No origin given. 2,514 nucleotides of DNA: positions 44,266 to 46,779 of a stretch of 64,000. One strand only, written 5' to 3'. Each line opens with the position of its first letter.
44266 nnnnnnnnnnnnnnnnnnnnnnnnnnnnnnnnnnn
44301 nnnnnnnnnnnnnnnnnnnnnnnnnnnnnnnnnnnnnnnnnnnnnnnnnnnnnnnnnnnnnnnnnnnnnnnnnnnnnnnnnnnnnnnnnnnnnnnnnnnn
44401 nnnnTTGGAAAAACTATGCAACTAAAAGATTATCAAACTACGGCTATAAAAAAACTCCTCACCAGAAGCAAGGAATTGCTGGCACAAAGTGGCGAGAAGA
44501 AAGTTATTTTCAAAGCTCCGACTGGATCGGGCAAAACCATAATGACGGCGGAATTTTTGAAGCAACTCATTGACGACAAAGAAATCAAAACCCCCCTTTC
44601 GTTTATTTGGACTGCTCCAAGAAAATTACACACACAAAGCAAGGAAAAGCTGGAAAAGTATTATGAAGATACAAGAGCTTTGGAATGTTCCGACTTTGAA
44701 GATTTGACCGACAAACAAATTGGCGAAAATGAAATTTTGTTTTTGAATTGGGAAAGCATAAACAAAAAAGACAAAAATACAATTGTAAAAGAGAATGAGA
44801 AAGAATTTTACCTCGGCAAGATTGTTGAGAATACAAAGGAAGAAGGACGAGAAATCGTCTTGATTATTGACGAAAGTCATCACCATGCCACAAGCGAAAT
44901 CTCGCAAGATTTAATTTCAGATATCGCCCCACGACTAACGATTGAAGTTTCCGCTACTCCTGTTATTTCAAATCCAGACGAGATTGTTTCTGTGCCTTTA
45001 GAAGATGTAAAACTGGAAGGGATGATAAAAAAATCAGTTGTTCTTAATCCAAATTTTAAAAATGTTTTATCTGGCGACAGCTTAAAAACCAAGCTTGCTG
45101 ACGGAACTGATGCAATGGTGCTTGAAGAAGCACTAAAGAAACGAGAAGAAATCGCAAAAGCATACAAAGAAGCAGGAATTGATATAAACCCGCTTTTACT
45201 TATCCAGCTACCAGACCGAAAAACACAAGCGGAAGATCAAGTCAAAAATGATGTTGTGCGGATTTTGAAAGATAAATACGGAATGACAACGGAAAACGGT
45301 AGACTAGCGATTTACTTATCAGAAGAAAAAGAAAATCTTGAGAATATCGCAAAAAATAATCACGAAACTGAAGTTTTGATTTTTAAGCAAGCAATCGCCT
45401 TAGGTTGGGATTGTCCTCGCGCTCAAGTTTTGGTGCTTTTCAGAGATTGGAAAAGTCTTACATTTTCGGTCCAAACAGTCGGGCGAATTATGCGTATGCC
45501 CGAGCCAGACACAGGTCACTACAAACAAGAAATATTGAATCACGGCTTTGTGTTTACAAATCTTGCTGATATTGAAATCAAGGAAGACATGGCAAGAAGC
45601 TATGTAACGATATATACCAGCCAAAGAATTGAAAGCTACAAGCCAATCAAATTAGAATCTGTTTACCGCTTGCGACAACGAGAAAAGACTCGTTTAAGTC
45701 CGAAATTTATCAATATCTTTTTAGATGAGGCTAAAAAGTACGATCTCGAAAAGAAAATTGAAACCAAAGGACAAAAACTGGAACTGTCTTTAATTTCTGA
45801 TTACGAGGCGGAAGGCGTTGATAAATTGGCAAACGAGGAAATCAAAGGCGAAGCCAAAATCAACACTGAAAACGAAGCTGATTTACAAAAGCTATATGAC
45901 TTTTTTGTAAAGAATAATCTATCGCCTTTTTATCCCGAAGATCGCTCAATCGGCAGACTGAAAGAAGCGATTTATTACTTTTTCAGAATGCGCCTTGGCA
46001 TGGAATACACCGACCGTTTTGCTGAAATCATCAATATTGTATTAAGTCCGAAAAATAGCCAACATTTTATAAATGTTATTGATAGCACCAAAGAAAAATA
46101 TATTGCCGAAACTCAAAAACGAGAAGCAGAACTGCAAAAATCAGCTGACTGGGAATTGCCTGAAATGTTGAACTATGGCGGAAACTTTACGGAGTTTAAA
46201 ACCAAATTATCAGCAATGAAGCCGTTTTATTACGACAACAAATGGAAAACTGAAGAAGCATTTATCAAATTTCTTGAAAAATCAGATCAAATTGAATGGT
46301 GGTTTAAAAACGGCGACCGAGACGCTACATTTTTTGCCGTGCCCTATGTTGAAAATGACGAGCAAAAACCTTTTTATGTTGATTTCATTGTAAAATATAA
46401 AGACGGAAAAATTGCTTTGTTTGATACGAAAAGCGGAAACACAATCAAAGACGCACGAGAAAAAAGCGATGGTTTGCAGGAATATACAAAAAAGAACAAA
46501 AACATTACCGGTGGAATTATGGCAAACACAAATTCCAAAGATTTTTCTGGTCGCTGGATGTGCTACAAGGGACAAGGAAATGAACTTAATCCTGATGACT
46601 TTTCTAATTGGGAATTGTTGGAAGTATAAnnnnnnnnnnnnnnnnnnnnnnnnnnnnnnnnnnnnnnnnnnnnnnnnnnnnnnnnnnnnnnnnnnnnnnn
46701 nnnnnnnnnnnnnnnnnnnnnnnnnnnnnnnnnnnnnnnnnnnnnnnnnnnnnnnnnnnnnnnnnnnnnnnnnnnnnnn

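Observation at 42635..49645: Type III R-M system translationally coupled to an OLD-family ATPase-Toprim nuclease and a zinc-ribbon coiled-coil partner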

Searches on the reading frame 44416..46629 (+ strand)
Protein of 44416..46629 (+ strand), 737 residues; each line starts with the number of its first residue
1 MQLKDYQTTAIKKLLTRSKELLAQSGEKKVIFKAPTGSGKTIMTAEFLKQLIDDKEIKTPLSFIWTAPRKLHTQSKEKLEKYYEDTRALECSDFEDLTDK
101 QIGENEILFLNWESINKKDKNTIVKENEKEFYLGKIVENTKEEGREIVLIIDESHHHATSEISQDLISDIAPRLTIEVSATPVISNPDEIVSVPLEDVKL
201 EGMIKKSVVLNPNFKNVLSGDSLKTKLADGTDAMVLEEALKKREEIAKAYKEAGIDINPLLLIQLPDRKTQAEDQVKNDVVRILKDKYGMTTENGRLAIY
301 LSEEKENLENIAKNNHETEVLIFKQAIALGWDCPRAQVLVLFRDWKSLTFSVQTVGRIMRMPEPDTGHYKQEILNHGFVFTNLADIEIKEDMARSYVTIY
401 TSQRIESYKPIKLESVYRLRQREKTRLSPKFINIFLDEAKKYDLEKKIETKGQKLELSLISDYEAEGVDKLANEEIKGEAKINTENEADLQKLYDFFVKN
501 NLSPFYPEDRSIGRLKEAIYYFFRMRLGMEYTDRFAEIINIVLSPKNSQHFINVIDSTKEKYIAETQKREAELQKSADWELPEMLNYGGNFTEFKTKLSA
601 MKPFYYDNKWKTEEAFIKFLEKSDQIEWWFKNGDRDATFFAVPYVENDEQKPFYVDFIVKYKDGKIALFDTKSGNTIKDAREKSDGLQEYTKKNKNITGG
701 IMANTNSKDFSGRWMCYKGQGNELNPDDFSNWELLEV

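Call 3: search_protein_families(library=pfam, proteins=[window:44416-46629:+], max_evalue=0.01)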
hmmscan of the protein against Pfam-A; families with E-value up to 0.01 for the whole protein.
window:44416-46629:+ (737 aa): 6 families
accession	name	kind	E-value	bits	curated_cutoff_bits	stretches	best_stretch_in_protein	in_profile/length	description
PF04851.21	ResIII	-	3.4e-21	76.3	22.5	1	1-182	2-162/164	Type III restriction enzyme, res subunit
PF18766.7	SWI2_SNF2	-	8e-09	35.9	26.7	1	6-186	1-159/221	SWI2/SNF2 ATPase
PF00270.35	DEAD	-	1.1e-08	35.4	26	1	6-189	3-166/167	DEAD/DEAH box helicase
PF00271.37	Helicase_C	-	0.00019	22.1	23.5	1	303-361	53-109/110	Helicase conserved C-terminal domain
PF01637.24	ATPase_2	-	0.0021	18.4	33.2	1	34-167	27-132/225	ATPase domain predominantly from Archaea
PF13401.12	AAA_22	-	0.0099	16.6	27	0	30-166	8-104/130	AAA domain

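Call 4: search_protein_families(library=padloc, proteins=[window:44416-46629:+], max_evalue=0.01)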
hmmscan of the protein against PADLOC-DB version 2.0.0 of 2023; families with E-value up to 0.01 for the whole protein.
window:44416-46629:+ (737 aa): 8 families
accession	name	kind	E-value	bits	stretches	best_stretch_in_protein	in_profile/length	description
PDLC03652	REase_III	-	1.8e-16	57.4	1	231-383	250-410/809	Type III restriction enzyme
PDLC03653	REase_III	-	6.6e-13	45.7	1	148-386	262-492/883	Type III restriction enzyme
PDLC02707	PbeA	-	9.8e-13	45.5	1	2-183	252-414/672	PbeA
PDLC02704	PbeA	-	7.6e-12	42.5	1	2-189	254-425/682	PbeA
PDLC03650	REase_III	-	5.9e-10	36.2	1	146-369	226-429/898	Type III restriction enzyme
PDLC03648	REase_III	-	5e-07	26.2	1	142-363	129-356/871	Type III restriction enzyme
PDLC01252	Cas3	-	4.7e-05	21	1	30-158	2-125/324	CAS-I; effector_G3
PDLC01770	Cas3g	-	0.0053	13.3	0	20-87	20-86/733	-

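Call 9: search_protein_families(library=ncbifam, proteins=[window:44416-46629:+], max_evalue=0.001)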
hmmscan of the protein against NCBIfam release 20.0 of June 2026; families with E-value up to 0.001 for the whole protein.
window:44416-46629:+ (737 aa): 2 families
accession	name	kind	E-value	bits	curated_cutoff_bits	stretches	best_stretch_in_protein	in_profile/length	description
NF046055.1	restr_BPTD_3080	equivalog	2.6e-09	35.6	800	1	328-691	584-939/970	BPTD_3080 family restriction endonuclease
TIGR04095.1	dnd_restrict_1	equivalog_domain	1.6e-07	30.7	600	1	2-182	8-168/451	DNA phosphorothioation system restriction enzyme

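Call 30: search_solved_structures(query=window:44416-46629:+, max_evalue=0.01, show_alignments=1)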
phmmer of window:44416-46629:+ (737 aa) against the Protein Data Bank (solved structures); distinct sequences matched with E-value up to 0.01: 0.

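Call 39: find_homologous_proteins(query=window:44416-46629:+, max_evalue=0.00001)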
Query window:44416-46629:+ (737 aa): 7701 proteins with E <= 0.00001 among 8000 candidates; the best 120 are listed.
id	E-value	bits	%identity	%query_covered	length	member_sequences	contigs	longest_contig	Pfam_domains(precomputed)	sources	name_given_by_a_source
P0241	0.0e+0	1601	97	100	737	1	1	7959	PF00270.36,PF27151.1,PF18766.8,PF04851.22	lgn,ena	-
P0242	0.0e+0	1600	97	100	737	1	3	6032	PF00270.36,PF27151.1,PF18766.8,PF04851.22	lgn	-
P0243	0.0e+0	1599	96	100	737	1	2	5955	PF00270.36,PF27151.1,PF18766.8,PF04851.22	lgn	-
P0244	0.0e+0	1589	96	100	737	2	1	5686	PF00270.36,PF27151.1,PF18766.8,PF04851.22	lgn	-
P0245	0.0e+0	1585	95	100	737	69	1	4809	PF00270.36,PF27151.1,PF18766.8,PF04851.22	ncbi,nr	ncbi:MAG: DEAD/DEAH box helicase family protein [Candidatus Delongbacteria bacterium]|nr:DEAD/DEAH b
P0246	0.0e+0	1584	96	100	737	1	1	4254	PF00270.36,PF27151.1,PF18766.8,PF04851.22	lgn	-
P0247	0.0e+0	1583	96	100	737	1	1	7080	PF00270.36,PF27151.1,PF18766.8,PF04851.22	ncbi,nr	ncbi:MAG: hypothetical protein C0412_07470 [Flavobacterium sp.]|nr:hypothetical protein [Flavobacter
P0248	0.0e+0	1581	96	100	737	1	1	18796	PF00270.36,PF27151.1,PF18766.8,PF04851.22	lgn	-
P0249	0.0e+0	1581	95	100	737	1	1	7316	PF00270.36,PF27151.1,PF18766.8,PF04851.22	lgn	-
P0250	0.0e+0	1580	95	100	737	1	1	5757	PF00270.36,PF27151.1,PF18766.8,PF04851.22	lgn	-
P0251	0.0e+0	1578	95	100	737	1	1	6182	PF00270.36,PF27151.1,PF18766.8,PF04851.22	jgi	jgi:type III restriction enzyme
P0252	0.0e+0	1578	95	100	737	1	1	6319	PF00270.36,PF27151.1,PF18766.8,PF04851.22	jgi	-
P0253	0.0e+0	1577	95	100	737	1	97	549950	PF00270.36,PF27151.1,PF18766.8,PF04851.22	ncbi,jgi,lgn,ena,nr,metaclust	ncbi:MAG: Type III restriction enzyme, res subunit [Chlorobi bacterium OLB4]|jgi:DNA or RNA helicase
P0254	0.0e+0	1577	96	100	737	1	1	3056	PF00270.36,PF27151.1,PF18766.8,PF04851.22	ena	-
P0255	0.0e+0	1576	96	100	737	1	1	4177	PF00270.36,PF27151.1,PF18766.8,PF04851.22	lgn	-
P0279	0.0e+0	1485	89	100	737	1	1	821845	PF00270.36,PF27151.1,PF18766.8,PF04851.22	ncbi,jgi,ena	ncbi:MAG: DEAD/DEAH box helicase family protein [Patescibacteria group bacterium]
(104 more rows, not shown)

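Call 40: find_encoding_contigs(protein=P0253, flank=6000, max_places=5)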
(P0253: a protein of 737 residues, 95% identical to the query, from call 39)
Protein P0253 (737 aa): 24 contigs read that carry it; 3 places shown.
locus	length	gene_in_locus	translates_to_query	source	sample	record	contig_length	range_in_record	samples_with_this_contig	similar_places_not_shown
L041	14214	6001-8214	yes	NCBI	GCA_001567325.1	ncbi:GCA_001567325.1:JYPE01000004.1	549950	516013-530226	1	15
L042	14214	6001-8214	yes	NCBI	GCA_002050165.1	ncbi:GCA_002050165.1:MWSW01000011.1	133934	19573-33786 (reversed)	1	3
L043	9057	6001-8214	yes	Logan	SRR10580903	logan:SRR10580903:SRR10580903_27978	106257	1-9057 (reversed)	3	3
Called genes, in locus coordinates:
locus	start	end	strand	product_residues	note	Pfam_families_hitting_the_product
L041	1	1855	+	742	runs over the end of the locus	PF00580:UvrD-helicase, PF01443:Viral_helicase1 (faint), PF13245:AAA_19, PF13604:AAA_30 (weak), PF13361:UvrD_C, PF13538:UvrD_C_2, PF21196:PcrA_UvrD_tudor (weak)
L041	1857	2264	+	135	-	PF01878:EVE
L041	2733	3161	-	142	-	PF00117:GATase, PF07722:Peptidase_C26 (weak)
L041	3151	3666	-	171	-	PF01641:SelR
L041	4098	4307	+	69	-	PF13560:HTH_31 (weak), PF12844:HTH_19, PF01381:HTH_3, PF13443:HTH_26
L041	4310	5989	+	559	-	PF01555:N6_N4_Mtase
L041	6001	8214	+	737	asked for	PF00270:DEAD, PF04851:ResIII, PF18766:SWI2_SNF2, PF27151:YagJ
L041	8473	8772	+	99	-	-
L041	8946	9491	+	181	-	-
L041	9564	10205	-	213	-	PF04116:FA_hydroxylase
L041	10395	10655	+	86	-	PF00216:Bac_DNA_binding, PF18291:HU-HIG (weak)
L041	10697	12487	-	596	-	PF17900:Peptidase_M1_N, PF01433:Peptidase_M1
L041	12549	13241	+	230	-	-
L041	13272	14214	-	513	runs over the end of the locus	PF07969:Amidohydro_3, PF01979:Amidohydro_1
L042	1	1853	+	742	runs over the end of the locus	PF00580:UvrD-helicase, PF01443:Viral_helicase1 (faint), PF13245:AAA_19, PF13604:AAA_30 (weak), PF13361:UvrD_C, PF13538:UvrD_C_2, PF21196:PcrA_UvrD_tudor (weak)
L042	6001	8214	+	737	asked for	PF00270:DEAD, PF04851:ResIII, PF18766:SWI2_SNF2, PF27151:YagJ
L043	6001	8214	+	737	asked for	PF00270:DEAD, PF04851:ResIII, PF18766:SWI2_SNF2, PF27151:YagJ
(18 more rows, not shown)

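Call 41: find_encoding_contigs(protein=P0279, flank=6000, max_places=2)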
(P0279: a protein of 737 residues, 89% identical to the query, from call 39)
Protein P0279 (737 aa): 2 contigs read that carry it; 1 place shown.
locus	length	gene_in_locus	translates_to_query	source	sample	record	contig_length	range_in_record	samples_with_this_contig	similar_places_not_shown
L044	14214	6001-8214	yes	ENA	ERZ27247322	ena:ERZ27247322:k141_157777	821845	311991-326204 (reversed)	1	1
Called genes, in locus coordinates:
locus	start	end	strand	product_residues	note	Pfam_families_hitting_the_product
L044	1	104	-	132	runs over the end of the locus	-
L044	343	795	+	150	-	-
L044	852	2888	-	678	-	PF17191:RecG_wedge, PF00176:SNF2-rel_dom (weak), PF00270:DEAD, PF04851:ResIII, PF22590:Cas3-like_C_2 (faint), PF00271:Helicase_C, PF19833:RecG_dom3_C (weak)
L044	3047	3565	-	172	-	-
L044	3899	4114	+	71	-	PF13560:HTH_31, PF12844:HTH_19, PF01381:HTH_3, PF13443:HTH_26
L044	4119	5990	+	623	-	PF01555:N6_N4_Mtase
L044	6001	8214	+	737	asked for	PF00270:DEAD, PF04851:ResIII, PF18766:SWI2_SNF2, PF27151:YagJ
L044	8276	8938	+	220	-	-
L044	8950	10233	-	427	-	PF00239:Resolvase, PF07508:Recombinase, PF13408:Zn_ribbon_recom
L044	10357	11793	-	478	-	PF00270:DEAD (weak), PF04851:ResIII (weak), PF17289:Terminase_6C (weak)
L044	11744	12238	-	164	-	-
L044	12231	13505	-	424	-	PF01555:N6_N4_Mtase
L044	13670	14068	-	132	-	-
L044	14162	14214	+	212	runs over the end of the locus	PF00717:Peptidase_S24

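Call 101: predict_structure(alignment_id=A4)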
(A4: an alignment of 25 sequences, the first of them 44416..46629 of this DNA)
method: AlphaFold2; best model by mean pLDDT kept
length: 737 residues; sequences in the alignment: 25
mean_pLDDT: 66.2   pTM: 0.38
mean pLDDT of the five models: 66.2, 62.5, 57.6, 52.1, 51.7
residues with pLDDT >= 90: 59; 70-90: 296; 50-70: 192; < 50: 190
segments of 3 or more residues with pLDDT < 50: 116-130, 155-159, 195-212, 219-230, 302-336, 344-367, 384-396, 404-425, 467-480, 572-590, 634-638
pLDDT, mean of each block of 10 residues (from residue 1): 65 88 87 66 81 84 78 65 62 57 83 51 42 76 89 56 73 82 66 49 31 52 44 74 77 62 60 68 81 62 40 38 35 49 46 37 45 67 44 47 46 34 53 91 92 70 50 36 71 81 62 81 89 83 88 91 69 41 35 73 64 86 90 53 76 81 89 63 87 85 86 88 80 83
secondary structure, 60 per line:
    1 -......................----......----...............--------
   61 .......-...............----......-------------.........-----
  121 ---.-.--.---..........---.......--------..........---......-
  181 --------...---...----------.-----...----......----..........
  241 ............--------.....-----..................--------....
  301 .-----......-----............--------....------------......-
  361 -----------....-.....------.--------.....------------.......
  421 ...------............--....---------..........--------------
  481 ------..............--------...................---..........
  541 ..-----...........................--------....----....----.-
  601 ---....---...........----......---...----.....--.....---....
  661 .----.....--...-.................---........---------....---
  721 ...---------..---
elements in order (helices of 4 or more, strands of 3 or more residues): H2-23 E28-33 H38-52 E61-67 H69-83 E88-90 E107-111 H133-142 E146-152 H161-170 E174-179 E189-191 E214-216 H221-226 H231-252 E261-265 H271-288 E297-301 H307-312 H318-329 E338-341 H354-359 H372-375 E377-381 E397-401 H414-423 H430-441 H444-447 H457-466 H487-500 H509-527 H531-542 H548-574 H583-586 E591-594 E604-607 H611-621 E626-631 E642-646 E649-653 E657-661 E666-670 H677-693 E697-704 E714-717
